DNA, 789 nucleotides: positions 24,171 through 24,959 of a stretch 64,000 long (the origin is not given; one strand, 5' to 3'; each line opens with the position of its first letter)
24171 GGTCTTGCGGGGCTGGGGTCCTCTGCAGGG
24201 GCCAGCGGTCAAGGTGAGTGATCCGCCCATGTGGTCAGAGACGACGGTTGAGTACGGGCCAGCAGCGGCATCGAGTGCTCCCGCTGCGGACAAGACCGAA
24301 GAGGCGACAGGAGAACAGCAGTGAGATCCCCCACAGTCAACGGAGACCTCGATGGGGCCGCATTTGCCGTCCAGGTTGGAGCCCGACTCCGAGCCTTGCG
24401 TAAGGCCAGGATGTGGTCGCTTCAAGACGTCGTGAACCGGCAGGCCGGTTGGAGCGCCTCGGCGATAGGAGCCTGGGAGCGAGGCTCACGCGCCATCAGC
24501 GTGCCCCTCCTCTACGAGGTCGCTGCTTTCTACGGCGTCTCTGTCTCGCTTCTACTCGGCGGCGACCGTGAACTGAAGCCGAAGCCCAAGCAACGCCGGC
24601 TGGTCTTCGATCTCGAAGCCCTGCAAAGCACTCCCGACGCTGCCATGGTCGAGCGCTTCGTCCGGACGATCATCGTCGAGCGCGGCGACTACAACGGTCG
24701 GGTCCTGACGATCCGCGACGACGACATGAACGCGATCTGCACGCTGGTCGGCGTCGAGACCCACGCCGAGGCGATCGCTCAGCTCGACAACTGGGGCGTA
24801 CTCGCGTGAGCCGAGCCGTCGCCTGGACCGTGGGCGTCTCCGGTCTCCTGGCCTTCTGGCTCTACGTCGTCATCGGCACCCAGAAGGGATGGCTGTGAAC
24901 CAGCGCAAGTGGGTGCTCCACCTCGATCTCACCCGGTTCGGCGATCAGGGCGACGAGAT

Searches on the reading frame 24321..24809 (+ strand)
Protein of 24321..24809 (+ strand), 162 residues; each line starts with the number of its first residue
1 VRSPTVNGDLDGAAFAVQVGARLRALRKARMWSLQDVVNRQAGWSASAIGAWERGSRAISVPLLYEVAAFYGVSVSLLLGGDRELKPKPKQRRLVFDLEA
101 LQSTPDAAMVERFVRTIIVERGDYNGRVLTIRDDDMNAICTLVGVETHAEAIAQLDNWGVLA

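Call 11: search_protein_families(library=pfam, proteins=[window:24321-24809:+], max_evalue=0.01)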
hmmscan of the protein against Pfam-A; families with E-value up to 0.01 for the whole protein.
window:24321-24809:+ (162 aa): 4 families
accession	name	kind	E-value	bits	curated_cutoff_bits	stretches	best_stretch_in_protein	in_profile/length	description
PF21179.3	BldD-like_C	-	1.3e-16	60.6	27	1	93-161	1-70/70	DNA-binding protein BldD-like, C-terminal domain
PF13560.12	HTH_31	-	9.8e-10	39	27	1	18-77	1-60/64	Helix-turn-helix domain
PF01381.28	HTH_3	-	2.9e-09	37.3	23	1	23-77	1-54/55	Helix-turn-helix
PF12844.13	HTH_19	-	0.00013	22.3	30.2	1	20-79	1-59/64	Helix-turn-helix domain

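Call 12: search_protein_families(library=phrogs, proteins=[window:24321-24809:+], max_evalue=0.01)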
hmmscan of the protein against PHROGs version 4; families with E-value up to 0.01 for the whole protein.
window:24321-24809:+ (162 aa): 9 families
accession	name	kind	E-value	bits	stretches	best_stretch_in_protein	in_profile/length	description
phrog_8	-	transcription regulation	6.9e-10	39.9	1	20-105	78-150/346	transcriptional regulator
phrog_4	-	transcription regulation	4.1e-08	33.6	1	19-136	137-263/400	transcriptional repressor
phrog_5823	-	transcription regulation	2.9e-07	31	1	17-89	5-77/404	transcriptional regulator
phrog_3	-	transcription regulation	3.1e-07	31.5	1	18-97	88-170/430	transcriptional repressor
phrog_2328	-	transcription regulation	1.6e-05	25.7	1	18-89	15-85/128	transcriptional repressor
phrog_9908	-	DNA, RNA and nucleotide metabolism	2e-05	24.9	1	18-74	13-68/282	DNA binding protein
phrog_2967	-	transcription regulation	2.5e-05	25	1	18-86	10-77/225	transcriptional regulator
phrog_2439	-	transcription regulation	0.0011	19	1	20-93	9-81/367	transcriptional regulator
phrog_7396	-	unknown function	0.0087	16.7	0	18-84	15-83/227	-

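Call 35: search_solved_structures(query=window:24321-24809:+, max_evalue=0.01, show_alignments=2)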
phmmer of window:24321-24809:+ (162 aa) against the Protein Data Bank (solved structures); distinct sequences matched with E-value up to 0.01: 6.
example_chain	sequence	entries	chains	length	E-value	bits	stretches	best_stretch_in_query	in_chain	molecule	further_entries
2ewt_A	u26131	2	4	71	2e-11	47.3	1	14-79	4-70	putative DNA-binding protein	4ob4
4oaz_R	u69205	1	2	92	2.6e-10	43.7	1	86-161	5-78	Putative DNA-binding protein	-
5khd_R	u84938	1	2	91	3.5e-10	43.3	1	86-161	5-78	DNA-binding protein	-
2mc4_A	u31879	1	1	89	3.6e-10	43.3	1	89-161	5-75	DNA binding protein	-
4oay_A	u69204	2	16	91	6.6e-10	42.4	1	86-161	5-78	DNA-binding protein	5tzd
5tzf_J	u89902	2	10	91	4.7e-09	39.6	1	86-161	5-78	DNA-binding protein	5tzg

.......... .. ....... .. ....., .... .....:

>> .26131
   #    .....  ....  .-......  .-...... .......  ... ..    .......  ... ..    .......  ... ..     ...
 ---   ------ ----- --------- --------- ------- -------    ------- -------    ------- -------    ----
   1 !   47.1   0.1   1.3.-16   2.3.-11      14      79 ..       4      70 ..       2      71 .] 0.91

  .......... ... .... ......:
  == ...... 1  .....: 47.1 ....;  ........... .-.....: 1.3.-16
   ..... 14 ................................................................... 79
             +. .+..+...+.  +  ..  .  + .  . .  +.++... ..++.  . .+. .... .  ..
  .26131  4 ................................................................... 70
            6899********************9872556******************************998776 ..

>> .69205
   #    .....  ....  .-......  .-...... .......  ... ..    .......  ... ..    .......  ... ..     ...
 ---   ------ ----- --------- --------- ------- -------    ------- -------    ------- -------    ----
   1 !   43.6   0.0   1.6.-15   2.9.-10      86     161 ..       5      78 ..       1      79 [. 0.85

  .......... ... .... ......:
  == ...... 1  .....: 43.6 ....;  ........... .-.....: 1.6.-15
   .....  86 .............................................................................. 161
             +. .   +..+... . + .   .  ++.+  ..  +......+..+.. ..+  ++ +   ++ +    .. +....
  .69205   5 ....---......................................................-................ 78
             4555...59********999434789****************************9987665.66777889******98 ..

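Call 60: search_dna_similar(query=window:24321-24809:+, collection=phages, mode=protein, max_evalue=0.001, max_rows=15)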
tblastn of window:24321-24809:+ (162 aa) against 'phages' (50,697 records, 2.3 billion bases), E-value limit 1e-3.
Records with a match: 17; places in all: 17; records where one place covers at least 80% of the query: 0.
Best place of each record, by identity: <60% 17.
By first word of the organism name: Acinetobacter 13; Vibrio 2; Listeria 2.
By host as written in the record: Acinetobacter baumannii 10; Acinetobacter baumannii YMC/09/02/B1251 2; Vibrio cyclitrophicus 10N.237.312.C11 2; Acinetobacter sp. 1; Listeria 1; Listeria monocytogenes LM7 1.
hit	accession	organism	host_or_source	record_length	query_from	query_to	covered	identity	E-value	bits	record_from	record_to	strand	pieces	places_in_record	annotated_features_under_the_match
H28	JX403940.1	Acinetobacter phage YMC/09/02/B1251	Acinetobacter baumannii YMC/09/02/B1251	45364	19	116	60%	32.7%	3e-5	49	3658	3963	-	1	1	putative repressor protein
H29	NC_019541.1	Acinetobacter phage YMC/09/02/B1251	Acinetobacter baumannii YMC/09/02/B1251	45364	19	116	60%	32.7%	3e-5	49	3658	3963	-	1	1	transcriptional repressor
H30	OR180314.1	Acinetobacter phage A3926.3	Acinetobacter baumannii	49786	19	116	60%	32.7%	3e-5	49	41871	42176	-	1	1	putative repressor protein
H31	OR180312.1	Acinetobacter phage A1626.2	Acinetobacter baumannii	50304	19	116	60%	32.7%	3e-5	49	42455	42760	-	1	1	putative repressor protein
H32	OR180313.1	Acinetobacter phage A2490.3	Acinetobacter baumannii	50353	19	116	60%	32.7%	3e-5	49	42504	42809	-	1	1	putative repressor protein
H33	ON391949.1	Acinetobacter phage YC#06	Acinetobacter baumannii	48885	19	116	60%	32.7%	3e-5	49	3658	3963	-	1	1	hypothetical protein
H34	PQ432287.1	Acinetobacter phage phi11547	Acinetobacter baumannii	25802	19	116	60%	31.7%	3e-5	48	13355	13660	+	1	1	hypothetical protein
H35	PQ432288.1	Acinetobacter phage phi5038-11551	Acinetobacter baumannii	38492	19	116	60%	31.7%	4e-5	48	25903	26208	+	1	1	hypothetical protein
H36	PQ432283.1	Acinetobacter phage phi4197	Acinetobacter baumannii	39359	19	116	60%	31.7%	4e-5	48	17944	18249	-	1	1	hypothetical protein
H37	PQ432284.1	Acinetobacter phage phi5013-M1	Acinetobacter baumannii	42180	19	116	60%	31.7%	4e-5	48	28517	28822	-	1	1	hypothetical protein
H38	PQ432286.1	Acinetobacter phage phi5038-11536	Acinetobacter baumannii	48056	19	116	60%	31.7%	4e-5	48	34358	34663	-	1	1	hypothetical protein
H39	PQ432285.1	Acinetobacter phage phi5013-M2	Acinetobacter baumannii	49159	19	116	60%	31.7%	4e-5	48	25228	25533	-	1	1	hypothetical protein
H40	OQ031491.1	Acinetobacter phage MRostami-2023a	Acinetobacter sp.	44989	19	115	60%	32.0%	5e-4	45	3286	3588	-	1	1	record has no annotation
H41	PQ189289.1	Vibrio phage 10N.237.312.C11_PE002A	Vibrio cyclitrophicus 10N.237.312.C11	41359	19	84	41%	40.9%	2e-5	49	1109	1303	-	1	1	hypothetical protein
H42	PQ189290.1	Vibrio phage 10N.237.312.C11_PE002B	Vibrio cyclitrophicus 10N.237.312.C11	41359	19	84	41%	40.9%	2e-5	49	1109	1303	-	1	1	hypothetical protein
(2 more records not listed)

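Call 61: find_homologous_proteins(query=window:24321-24809:+, max_evalue=0.00001)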
Query window:24321-24809:+ (162 aa): 138 proteins with E <= 0.00001 among 428 candidates; the best 120 are listed.
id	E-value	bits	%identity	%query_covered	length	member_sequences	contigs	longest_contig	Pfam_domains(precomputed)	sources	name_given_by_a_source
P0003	7.0e-100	349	100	100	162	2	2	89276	PF01381.29,PF21179.4,PF13560.13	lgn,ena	-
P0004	2.1e-44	169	60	90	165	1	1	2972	PF01381.29,PF21179.4,PF13560.13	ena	-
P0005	4.4e-44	168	55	93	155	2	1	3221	PF01381.29,PF21179.4,PF13560.13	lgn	-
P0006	3.0e-43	165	55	92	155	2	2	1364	PF01381.29,PF21179.4,PF13560.13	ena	-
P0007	5.9e-43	164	59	92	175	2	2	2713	PF01381.29,PF21179.4,PF13560.13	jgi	jgi:transcriptional regulator with XRE-family HTH domain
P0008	1.1e-42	164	58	92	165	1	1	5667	PF01381.29,PF21179.4,PF13560.13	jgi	jgi:transcriptional regulator with XRE-family HTH domain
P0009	8.4e-42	161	58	93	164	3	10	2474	PF01381.29,PF21179.4,PF13560.13,PF13443.13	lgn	-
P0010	8.6e-42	161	59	90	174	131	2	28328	PF01381.29,PF21179.4,PF13560.13,PF13443.13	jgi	jgi:transcriptional regulator with XRE-family HTH domain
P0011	8.7e-42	161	57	91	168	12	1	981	PF01381.29,PF21179.4,PF13560.13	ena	-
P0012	8.9e-42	161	58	96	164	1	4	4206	PF01381.29,PF21179.4,PF13560.13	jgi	jgi:transcriptional regulator with XRE-family HTH domain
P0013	1.9e-41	160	57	92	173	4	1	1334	PF01381.29,PF21179.4,PF13560.13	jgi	jgi:transcriptional regulator with XRE-family HTH domain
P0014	2.3e-41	159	58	90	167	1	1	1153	PF01381.29,PF21179.4,PF13560.13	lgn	-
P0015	4.1e-41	158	55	96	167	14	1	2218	PF01381.29,PF21179.4,PF13560.13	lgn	-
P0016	4.5e-41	158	59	90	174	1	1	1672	PF01381.29,PF21179.4,PF13560.13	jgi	jgi:transcriptional regulator with XRE-family HTH domain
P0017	5.9e-41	158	58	90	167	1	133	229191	PF01381.29,PF21179.4,PF13560.13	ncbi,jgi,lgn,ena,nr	ncbi:MAG: transcriptional regulator [Thermoanaerobacterales bacterium]|jgi:transcriptional regulator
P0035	5.6e-40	155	58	96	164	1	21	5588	PF12844.14,PF01381.29,PF21179.4,PF13560.13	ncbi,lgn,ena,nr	ncbi:MAG TPA: transcriptional regulator [Microthrixaceae bacterium]|nr:transcriptional regulator [Mi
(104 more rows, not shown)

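Call 62: find_encoding_contigs(protein=P0017, flank=3000, max_places=4)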
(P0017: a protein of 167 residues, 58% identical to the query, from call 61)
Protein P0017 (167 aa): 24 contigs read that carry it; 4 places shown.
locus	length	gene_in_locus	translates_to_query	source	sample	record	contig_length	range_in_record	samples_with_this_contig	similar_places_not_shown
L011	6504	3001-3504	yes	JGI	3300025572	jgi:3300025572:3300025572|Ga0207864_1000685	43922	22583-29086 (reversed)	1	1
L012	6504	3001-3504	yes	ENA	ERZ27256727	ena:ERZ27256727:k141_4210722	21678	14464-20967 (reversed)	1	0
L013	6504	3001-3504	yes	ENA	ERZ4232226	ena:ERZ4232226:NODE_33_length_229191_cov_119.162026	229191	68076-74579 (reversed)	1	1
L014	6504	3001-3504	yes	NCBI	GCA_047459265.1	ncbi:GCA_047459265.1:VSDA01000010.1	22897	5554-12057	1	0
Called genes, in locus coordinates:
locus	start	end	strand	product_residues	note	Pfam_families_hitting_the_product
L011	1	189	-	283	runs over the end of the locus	PF02737:3HCDH_N, PF00725:3HCDH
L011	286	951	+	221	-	PF03575:Peptidase_S51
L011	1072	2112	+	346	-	PF08240:ADH_N, PF16912:Glu_dehyd_C (faint), PF00107:ADH_zinc_N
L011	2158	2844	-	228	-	PF00254:FKBP_C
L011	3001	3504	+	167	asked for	PF13560:HTH_31, PF01381:HTH_3, PF21179:BldD-like_C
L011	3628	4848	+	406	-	PF00696:AA_kinase, PF01842:ACT, PF22468:ACT_9, PF13840:ACT_7, PF22468:ACT_9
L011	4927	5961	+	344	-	PF01118:Semialdhyde_dh, PF02774:Semialdhyde_dhC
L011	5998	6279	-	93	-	PF01503:PRA-PH, PF03819:MazG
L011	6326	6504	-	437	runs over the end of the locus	PF01135:PCMT, PF01596:Methyltransf_3 (weak), PF08242:Methyltransf_12 (weak), PF13649:Methyltransf_25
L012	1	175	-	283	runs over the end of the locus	PF02737:3HCDH_N, PF00725:3HCDH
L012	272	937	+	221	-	PF03575:Peptidase_S51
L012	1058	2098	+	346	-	PF08240:ADH_N, PF16912:Glu_dehyd_C (faint), PF00107:ADH_zinc_N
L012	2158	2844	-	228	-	PF00254:FKBP_C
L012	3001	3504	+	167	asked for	PF13560:HTH_31, PF01381:HTH_3, PF21179:BldD-like_C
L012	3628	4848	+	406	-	PF00696:AA_kinase, PF01842:ACT, PF22468:ACT_9, PF13840:ACT_7, PF22468:ACT_9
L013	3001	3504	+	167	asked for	PF13560:HTH_31, PF01381:HTH_3, PF21179:BldD-like_C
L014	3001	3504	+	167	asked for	PF13560:HTH_31, PF01381:HTH_3, PF21179:BldD-like_C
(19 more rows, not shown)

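Call 63: find_encoding_contigs(protein=P0035, flank=3000, max_places=3)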
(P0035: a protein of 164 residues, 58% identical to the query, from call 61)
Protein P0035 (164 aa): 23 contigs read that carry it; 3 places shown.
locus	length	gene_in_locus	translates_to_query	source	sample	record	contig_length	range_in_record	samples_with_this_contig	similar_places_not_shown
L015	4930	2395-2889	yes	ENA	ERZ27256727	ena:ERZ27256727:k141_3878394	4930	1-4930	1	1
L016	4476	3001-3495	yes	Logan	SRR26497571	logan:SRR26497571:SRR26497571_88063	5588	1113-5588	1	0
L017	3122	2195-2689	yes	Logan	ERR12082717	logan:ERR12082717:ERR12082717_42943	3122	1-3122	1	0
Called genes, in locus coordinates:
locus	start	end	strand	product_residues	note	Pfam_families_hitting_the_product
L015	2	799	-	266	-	?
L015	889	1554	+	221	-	PF03575:Peptidase_S51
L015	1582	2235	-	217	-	PF00254:FKBP_C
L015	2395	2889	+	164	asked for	PF13560:HTH_31, PF01381:HTH_3, PF12844:HTH_19 (weak), PF21179:BldD-like_C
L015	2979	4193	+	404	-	PF00696:AA_kinase, PF01842:ACT, PF22468:ACT_9, PF13840:ACT_7, PF01842:ACT (weak), PF22468:ACT_9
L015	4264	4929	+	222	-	PF01118:Semialdhyde_dh, PF02774:Semialdhyde_dhC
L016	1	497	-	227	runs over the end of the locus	-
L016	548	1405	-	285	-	PF02737:3HCDH_N, PF03446:NAD_binding_2 (faint), PF00725:3HCDH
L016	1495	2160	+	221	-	PF03575:Peptidase_S51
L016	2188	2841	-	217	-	PF00254:FKBP_C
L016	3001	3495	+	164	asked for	PF13560:HTH_31, PF01381:HTH_3, PF12844:HTH_19 (weak), PF21179:BldD-like_C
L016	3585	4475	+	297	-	?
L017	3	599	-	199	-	?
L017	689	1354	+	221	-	PF03575:Peptidase_S51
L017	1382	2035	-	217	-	PF00254:FKBP_C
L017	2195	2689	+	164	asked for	PF13560:HTH_31, PF01381:HTH_3, PF12844:HTH_19 (weak), PF21179:BldD-like_C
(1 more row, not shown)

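Call 95: find_related_loci(query=A8, collection=viral_contigs, flank=10000)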
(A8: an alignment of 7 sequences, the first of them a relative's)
Query A8 (162 aa) in viral_contigs; peptide patterns used: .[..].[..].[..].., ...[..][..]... (x = any residue, [..] = any of these).
37 stretches matched a pattern; 1 encode a relative of the query (tblastn E <= 1e-3); 1 distinct loci.
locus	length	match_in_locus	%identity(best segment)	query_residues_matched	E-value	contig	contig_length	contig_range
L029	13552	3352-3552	33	19-84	6e-6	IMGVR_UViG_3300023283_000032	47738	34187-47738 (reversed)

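Call 102: search_protein_families(library=ncbifam, proteins=[window:24321-24809:+], max_evalue=0.01)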
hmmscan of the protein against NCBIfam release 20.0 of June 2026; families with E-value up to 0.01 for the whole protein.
window:24321-24809:+ (162 aa): 6 families
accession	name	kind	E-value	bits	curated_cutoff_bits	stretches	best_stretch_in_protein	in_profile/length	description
NF050110.1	TransRegBldD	equivalog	2.9e-35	121.4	250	1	14-161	4-153/162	transcriptional regulator BldD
NF006015.0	PRK08154.1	subfamily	4.4e-06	26.1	204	1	13-103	25-111/314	anaerobic benzoate catabolism transcriptional regulator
NF041951.1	phage_RstR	subfamily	9.6e-06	25.8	80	1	18-103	2-86/108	RstR family transcriptional repressor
NF007257.0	PRK09706.1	subfamily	8.5e-05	22.4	101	1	19-91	6-77/135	transcriptional repressor DicA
NF038139.1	Reg_Aceta_RamB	equivalog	0.00016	20.4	700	1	19-78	3-61/465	acetate metabolism transcriptional regulator RamB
NF047948.1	male_kill_WMK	equivalog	0.0022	17.5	300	1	17-83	4-69/300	WO male-killing family protein Wmk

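Call 105: find_encoding_contigs(protein=P0005, flank=5000, max_places=2)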
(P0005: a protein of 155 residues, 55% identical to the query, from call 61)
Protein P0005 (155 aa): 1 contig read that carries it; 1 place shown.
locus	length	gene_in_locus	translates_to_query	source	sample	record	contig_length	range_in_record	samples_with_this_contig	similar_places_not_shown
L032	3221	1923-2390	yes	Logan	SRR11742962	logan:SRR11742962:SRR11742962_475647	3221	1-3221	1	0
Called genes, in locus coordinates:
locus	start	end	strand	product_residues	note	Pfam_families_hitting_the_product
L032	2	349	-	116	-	?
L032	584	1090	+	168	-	-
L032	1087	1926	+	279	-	-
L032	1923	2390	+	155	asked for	PF13560:HTH_31, PF01381:HTH_3, PF21179:BldD-like_C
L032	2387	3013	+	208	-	-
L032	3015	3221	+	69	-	?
